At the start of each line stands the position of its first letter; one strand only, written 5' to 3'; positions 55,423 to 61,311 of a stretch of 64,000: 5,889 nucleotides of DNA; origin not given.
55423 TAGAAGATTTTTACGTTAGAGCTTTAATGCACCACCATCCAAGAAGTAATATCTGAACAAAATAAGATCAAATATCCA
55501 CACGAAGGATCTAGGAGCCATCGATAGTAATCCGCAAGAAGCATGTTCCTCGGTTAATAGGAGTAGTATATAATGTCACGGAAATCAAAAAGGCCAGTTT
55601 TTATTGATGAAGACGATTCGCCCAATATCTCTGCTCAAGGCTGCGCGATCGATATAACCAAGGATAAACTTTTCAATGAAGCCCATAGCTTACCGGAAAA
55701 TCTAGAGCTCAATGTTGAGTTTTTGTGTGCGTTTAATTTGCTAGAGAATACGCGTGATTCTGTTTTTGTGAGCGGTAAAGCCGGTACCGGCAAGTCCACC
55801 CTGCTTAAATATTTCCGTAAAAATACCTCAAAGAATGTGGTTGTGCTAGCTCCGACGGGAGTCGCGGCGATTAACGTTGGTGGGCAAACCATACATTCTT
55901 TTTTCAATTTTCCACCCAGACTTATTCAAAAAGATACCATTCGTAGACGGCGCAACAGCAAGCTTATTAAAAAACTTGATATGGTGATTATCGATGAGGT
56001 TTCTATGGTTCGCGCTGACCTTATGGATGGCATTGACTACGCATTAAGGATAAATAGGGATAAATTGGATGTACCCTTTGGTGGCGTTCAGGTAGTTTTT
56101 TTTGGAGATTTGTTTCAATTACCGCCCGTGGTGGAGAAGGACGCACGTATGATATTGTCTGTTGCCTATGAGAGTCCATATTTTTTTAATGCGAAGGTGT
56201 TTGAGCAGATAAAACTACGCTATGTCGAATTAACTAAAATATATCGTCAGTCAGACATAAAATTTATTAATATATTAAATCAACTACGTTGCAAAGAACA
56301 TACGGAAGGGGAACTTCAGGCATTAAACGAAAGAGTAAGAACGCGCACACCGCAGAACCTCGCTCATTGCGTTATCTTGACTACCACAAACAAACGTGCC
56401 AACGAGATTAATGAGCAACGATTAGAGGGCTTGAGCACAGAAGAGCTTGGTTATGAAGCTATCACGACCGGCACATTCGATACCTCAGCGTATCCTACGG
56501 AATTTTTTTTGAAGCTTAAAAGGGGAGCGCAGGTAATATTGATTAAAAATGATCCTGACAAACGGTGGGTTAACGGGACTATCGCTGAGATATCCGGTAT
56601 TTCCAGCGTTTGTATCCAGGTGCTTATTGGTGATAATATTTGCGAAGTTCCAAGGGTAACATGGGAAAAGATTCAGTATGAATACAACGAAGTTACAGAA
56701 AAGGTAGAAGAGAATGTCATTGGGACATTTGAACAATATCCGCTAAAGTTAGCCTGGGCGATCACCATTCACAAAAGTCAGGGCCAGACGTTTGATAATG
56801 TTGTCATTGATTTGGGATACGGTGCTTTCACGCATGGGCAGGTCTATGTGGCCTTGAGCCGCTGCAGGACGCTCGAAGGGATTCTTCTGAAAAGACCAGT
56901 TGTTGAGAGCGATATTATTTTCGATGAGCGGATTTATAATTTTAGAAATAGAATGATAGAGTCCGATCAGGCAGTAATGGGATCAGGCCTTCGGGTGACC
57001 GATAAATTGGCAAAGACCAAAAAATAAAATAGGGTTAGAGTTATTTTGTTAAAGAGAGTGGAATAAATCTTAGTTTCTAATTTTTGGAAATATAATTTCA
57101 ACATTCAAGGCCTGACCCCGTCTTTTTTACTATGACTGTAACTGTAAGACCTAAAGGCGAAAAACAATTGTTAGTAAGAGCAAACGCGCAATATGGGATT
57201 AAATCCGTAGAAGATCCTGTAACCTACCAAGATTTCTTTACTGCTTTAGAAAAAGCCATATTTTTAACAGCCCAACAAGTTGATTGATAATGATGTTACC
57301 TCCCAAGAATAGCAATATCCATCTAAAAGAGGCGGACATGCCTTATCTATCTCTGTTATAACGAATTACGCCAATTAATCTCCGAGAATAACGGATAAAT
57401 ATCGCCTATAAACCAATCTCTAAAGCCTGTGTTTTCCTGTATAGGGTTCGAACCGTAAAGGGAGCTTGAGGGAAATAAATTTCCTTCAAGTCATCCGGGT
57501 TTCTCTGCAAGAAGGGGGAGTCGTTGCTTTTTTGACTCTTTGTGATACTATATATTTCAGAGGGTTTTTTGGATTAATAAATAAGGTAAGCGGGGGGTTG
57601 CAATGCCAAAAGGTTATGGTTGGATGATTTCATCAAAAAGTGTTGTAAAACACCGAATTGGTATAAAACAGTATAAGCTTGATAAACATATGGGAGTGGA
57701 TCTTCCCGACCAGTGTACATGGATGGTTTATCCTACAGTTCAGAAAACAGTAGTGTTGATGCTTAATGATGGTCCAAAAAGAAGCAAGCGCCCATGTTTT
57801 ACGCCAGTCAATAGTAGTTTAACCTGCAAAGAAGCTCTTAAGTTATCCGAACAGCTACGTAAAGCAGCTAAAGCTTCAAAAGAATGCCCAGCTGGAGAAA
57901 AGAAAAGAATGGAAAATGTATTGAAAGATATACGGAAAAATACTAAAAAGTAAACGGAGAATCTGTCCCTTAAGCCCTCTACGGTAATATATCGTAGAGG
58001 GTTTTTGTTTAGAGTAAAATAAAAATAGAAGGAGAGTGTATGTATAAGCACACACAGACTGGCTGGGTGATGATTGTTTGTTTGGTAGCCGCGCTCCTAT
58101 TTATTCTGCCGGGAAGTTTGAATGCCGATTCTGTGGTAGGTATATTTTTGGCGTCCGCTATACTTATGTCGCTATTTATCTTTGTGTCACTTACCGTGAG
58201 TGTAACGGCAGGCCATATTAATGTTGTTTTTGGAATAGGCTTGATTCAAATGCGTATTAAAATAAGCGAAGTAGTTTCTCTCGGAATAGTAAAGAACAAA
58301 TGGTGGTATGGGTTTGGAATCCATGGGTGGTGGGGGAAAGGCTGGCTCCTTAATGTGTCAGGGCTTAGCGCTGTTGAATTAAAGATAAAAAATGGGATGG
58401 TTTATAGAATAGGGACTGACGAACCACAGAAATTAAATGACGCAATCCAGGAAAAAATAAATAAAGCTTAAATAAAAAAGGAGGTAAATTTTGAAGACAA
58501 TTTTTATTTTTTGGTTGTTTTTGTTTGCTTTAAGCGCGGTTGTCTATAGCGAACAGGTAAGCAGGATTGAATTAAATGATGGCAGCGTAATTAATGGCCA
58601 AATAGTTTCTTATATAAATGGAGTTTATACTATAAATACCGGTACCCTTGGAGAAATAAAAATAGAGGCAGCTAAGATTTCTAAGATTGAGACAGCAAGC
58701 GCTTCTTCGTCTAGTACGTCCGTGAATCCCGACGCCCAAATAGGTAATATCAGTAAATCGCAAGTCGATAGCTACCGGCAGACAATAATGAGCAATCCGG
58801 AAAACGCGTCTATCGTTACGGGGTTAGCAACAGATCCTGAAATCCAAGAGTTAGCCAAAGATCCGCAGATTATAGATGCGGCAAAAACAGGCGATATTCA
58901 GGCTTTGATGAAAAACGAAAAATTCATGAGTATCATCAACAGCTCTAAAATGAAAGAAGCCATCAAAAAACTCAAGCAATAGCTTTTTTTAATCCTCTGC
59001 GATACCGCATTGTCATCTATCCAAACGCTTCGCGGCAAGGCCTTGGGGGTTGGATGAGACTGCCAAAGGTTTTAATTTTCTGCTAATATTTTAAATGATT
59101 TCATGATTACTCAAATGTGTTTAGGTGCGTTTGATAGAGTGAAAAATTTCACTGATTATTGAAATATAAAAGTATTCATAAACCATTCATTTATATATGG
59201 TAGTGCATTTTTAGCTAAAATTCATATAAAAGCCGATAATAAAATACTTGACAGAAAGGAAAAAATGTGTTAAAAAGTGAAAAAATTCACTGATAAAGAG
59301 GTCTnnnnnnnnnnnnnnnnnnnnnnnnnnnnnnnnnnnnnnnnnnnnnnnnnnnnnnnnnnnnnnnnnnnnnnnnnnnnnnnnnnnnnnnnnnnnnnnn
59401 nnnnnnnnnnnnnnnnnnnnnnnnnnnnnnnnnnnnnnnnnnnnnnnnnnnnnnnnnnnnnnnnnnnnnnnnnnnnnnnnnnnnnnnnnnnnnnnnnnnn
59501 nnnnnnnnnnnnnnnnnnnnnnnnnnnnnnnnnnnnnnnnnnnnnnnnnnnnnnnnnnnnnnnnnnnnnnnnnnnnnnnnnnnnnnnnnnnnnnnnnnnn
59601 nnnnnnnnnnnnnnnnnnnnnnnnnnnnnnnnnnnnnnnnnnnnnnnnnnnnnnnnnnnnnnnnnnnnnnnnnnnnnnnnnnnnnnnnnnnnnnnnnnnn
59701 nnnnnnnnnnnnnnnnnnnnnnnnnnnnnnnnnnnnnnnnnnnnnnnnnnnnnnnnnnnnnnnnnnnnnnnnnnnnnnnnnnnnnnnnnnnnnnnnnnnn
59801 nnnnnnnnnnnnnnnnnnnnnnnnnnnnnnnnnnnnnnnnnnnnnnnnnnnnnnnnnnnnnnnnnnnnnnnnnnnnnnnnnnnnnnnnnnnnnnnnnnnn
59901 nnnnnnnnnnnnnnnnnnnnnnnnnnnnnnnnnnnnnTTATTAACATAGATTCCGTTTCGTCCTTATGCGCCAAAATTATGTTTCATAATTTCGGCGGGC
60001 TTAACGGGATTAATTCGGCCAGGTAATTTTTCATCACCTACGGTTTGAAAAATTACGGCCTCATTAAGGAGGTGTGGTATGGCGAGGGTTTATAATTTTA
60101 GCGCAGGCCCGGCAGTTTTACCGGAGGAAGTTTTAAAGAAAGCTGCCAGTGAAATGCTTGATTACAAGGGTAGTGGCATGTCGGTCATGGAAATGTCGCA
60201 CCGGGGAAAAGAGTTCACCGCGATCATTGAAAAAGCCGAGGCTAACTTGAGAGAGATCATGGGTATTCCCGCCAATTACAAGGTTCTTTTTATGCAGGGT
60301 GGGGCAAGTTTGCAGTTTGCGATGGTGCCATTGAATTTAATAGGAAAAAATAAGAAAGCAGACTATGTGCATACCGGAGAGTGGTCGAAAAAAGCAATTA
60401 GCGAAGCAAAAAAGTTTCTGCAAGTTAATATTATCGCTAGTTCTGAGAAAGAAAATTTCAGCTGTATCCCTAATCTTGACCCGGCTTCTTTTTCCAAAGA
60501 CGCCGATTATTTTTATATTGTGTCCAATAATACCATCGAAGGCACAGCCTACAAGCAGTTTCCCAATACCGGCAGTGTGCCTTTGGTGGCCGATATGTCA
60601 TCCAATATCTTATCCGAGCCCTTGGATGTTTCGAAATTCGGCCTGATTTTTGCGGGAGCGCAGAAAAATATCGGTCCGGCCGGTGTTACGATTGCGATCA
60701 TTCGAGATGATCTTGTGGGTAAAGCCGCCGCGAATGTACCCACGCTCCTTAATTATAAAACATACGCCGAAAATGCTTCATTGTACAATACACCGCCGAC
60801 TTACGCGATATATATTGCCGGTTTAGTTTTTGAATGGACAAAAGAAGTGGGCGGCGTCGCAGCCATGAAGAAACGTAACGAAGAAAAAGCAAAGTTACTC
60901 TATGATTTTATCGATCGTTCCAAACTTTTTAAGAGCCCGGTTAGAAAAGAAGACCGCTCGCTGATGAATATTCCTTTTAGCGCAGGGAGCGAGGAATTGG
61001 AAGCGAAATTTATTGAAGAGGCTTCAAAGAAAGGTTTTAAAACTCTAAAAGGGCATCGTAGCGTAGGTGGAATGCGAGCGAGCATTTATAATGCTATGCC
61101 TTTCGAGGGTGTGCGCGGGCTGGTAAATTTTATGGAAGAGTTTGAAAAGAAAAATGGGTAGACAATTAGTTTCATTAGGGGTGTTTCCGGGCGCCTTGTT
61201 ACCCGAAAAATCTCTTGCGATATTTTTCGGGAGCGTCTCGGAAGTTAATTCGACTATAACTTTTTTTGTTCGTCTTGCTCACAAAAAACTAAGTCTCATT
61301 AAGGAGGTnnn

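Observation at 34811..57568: Four copies of a roughly 330-bp structured intergenic element with modular ends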

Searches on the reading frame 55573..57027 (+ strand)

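Call 15: search_protein_families(library=pfam, proteins=[window:55573-57027:+], max_evalue=0.01)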
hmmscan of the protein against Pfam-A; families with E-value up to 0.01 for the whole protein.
window:55573-57027:+ (484 aa): 14 families
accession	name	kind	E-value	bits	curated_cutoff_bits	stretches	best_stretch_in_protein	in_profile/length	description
PF05970.20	PIF1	-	2.6e-32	112.7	25.9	1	58-238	19-212/223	PIF1-like helicase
PF13604.12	AAA_30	-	9.1e-15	55.3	27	1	56-254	13-183/191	AAA domain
PF13245.12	AAA_19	-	5.6e-13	49.7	25.1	1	61-186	11-132/134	AAA domain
PF02689.20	Herpes_Helicase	-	2.2e-08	33.1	27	1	372-436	706-773/808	Helicase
PF13538.12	UvrD_C_2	-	1.5e-07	31.6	27.4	1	393-433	1-47/52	UvrD-like helicase C-terminal domain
PF01443.25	Viral_helicase1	-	5.9e-07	30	21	0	367-433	152-222/228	Viral superfamily 1 RNA helicase core domain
PF13479.12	AAA_24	-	3.8e-05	24.1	27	1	63-166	4-96/195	AAA domain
PF13191.12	AAA_16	-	0.00013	23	32.6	1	61-92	20-56/167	AAA ATPase domain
PF13401.12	AAA_22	-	0.00039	21.2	27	1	60-178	4-122/130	AAA domain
PF13238.12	AAA_18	-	0.0025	18.7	29.4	0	64-88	1-24/128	AAA domain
PF06414.18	Zeta_toxin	-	0.0026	17.7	22.3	1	62-95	17-52/199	Zeta toxin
PF00270.35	DEAD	-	0.0028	17.8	26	0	55-138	9-98/167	DEAD/DEAH box helicase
PF21530.3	Pif1_2B_dom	-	0.0034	17.5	23.9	1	312-340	15-44/47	DNA helicase Pif1, 2B domain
PF13173.12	AAA_14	-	0.0066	16.9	27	0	63-147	4-75/129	AAA domain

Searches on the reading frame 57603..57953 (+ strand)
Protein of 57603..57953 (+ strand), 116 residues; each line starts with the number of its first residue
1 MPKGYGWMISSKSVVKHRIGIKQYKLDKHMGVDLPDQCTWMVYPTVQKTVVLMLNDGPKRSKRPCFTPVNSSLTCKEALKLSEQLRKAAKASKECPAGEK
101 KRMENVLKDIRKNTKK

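Call 15: search_protein_families(library=pfam, proteins=[window:57603-57953:+], max_evalue=0.01)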
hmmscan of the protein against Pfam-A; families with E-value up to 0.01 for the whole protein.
window:57603-57953:+ (116 aa): 0 families

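Call 18: find_encoding_contigs(protein=window:57603-57953:+, flank=10000, max_places=10)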
Protein window:57603-57953:+ (116 aa): 2 contigs read that carry it; 1 place shown.
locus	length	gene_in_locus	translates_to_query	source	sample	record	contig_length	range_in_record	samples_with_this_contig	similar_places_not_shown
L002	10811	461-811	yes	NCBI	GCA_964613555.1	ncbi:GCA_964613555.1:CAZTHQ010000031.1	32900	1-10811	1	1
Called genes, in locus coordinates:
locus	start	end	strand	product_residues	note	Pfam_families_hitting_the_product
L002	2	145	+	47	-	?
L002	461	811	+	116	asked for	-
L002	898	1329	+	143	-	-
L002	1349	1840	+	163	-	-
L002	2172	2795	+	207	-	PF06971:Put_DNA-bind_N, PF02629:CoA_binding, PF01408:GFO_IDH_MocA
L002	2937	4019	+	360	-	PF00266:Aminotran_5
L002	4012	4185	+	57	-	-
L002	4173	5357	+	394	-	PF00389:2-Hacid_dh, PF02826:2-Hacid_dh_C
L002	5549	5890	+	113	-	-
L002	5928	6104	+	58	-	-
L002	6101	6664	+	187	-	-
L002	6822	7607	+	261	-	PF00483:NTP_transferase, PF12804:NTP_transf_3 (weak)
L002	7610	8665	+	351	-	PF04321:RmlD_sub_bind, PF01370:Epimerase, PF02719:Polysacc_synt_2, PF16363:GDP_Man_Dehyd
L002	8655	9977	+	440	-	PF01041:DegT_DnrJ_EryC1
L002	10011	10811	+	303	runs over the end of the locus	PF01073:3Beta_HSD (faint), PF01370:Epimerase, PF02719:Polysacc_synt_2 (weak), PF04321:RmlD_sub_bind, PF16363:GDP_Man_Dehyd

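Call 66: find_homologous_proteins(query=window:57603-57953:+)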
Query window:57603-57953:+ (116 aa): 2 proteins with E <= 0.001 among 4 candidates.
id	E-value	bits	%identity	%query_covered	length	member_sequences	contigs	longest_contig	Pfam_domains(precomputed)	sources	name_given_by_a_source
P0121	4.3e-72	257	100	100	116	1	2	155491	-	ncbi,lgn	ncbi:MAG: hypothetical protein WCI77_07070 [Candidatus Omnitrophota bacterium]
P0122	4.3e-39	151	67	97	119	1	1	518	-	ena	-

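Call 69: find_encoding_contigs(protein=P0122, flank=10000, max_places=3)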
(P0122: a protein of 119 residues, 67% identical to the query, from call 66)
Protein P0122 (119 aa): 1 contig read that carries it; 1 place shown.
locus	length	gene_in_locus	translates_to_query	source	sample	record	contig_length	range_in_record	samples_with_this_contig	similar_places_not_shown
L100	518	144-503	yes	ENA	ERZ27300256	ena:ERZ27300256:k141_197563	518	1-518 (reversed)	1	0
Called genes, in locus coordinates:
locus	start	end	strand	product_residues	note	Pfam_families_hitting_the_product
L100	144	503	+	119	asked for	-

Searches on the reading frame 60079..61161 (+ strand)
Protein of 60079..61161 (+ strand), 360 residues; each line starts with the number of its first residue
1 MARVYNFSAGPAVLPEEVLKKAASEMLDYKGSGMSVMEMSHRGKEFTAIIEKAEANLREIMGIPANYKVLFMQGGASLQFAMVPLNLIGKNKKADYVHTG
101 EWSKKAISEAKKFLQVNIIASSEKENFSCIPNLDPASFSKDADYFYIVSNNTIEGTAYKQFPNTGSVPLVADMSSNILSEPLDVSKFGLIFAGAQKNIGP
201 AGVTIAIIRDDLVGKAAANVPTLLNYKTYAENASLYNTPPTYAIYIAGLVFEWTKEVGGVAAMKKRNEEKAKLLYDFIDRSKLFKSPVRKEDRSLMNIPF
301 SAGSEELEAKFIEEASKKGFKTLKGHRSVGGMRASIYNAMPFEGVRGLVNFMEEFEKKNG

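Call 27: find_related_loci(query=window:60079-61161:+, collection=genome_contigs, flank=10000)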
Query window:60079-61161:+ (360 aa) in genome_contigs; peptide patterns used: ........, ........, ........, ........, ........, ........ (x = any residue, [..] = any of these).
600 stretches matched a pattern (row limit reached: there are more); 598 encode a relative of the query (tblastn E <= 1e-3); the best 80 are kept; 80 distinct loci.
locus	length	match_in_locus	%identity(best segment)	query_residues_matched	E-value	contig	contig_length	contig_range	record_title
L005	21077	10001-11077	72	1-359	0e+0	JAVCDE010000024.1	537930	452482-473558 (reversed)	MAG: Candidatus Aceula meridiana isolate MAG_3300035698_985 Ga0374944_593031, whole genome shotgun sequence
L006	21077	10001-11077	69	1-359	2e-169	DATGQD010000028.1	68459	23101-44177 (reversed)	MAG TPA_asm: Cyclobacteriaceae bacterium isolate SMAG_U10414 k141_6319022, whole genome shotgun sequence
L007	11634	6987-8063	67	1-359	3e-163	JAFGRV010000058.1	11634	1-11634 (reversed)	MAG: Spirochaetales bacterium isolate Zod_Metabat.855 k87_841584, whole genome shotgun sequence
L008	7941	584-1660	65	1-359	3e-162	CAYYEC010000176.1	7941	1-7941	MAG TPA_asm: uncultured Eubacteriales bacterium isolate binchicken_co178_180 genome assembly, contig: NODE_10806_length_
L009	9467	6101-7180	68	1-359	4e-162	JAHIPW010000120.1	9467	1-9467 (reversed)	MAG: bacterium isolate KR13_S3.mb.88 KR13_S3.mb.88_k141_410820, whole genome shotgun sequence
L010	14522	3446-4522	65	1-359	4e-161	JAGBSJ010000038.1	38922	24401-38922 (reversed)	MAG: Clostridia bacterium isolate RGIG9403 Yak_Cecum-1__c993664, whole genome shotgun sequence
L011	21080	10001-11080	64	1-359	1e-160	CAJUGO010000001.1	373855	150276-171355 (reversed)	MAG TPA_asm: uncultured Ruminococcus sp. isolate MGBC139800 genome assembly, contig: MGBC139800.1, whole genome shotgun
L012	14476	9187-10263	65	1-359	1e-160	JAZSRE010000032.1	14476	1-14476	MAG: Clostridia bacterium isolate T1900044539_TS20190005.MAGScoT_cleanbin_000037 SGB_45_k141_1987261, whole genome shotg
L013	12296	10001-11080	64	1-359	1e-160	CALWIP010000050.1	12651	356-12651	MAG: uncultured Clostridia bacterium isolate E07__bin8 genome assembly, contig: E07__k127_6637878, whole genome shotgun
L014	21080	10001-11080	65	1-360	3e-160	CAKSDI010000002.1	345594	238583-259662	MAG: uncultured Eubacteriales bacterium isolate REFINED_METABAT215_TOP10_CONTIGS_1500_ASSEMBLY_K77_MERGED__Hadza_MoBio_h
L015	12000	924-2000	66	1-359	4e-160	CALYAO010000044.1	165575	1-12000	MAG: uncultured Clostridia bacterium isolate E13__bin180 genome assembly, contig: E13__k127_32807, whole genome shotgun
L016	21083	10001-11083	65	1-360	7e-160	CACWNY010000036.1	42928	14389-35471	MAG: uncultured Ruminococcus sp. isolate RUG10751 genome assembly, contig: RUG10751_asm_36, whole genome shotgun sequenc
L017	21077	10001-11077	66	1-359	3e-159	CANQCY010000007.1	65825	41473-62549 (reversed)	MAG: uncultured Lachnospiraceae bacterium isolate Lapin-005__bin93 genome assembly, contig: Lapin-005__NODE_492_length_6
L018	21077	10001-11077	66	1-359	6e-159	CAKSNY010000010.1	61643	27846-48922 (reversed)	MAG: uncultured Clostridia bacterium isolate REFINED_METABAT215_TOP10_CONTIGS_1500_ASSEMBLY_K77_MERGED__Hadza_MoBio_hadz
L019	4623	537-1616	64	1-359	1e-162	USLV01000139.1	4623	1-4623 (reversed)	uncultured Ruminococcaceae bacterium isolate UMGS1858 genome assembly, contig: NODE_2136_length_4623_cov_3.987741, whole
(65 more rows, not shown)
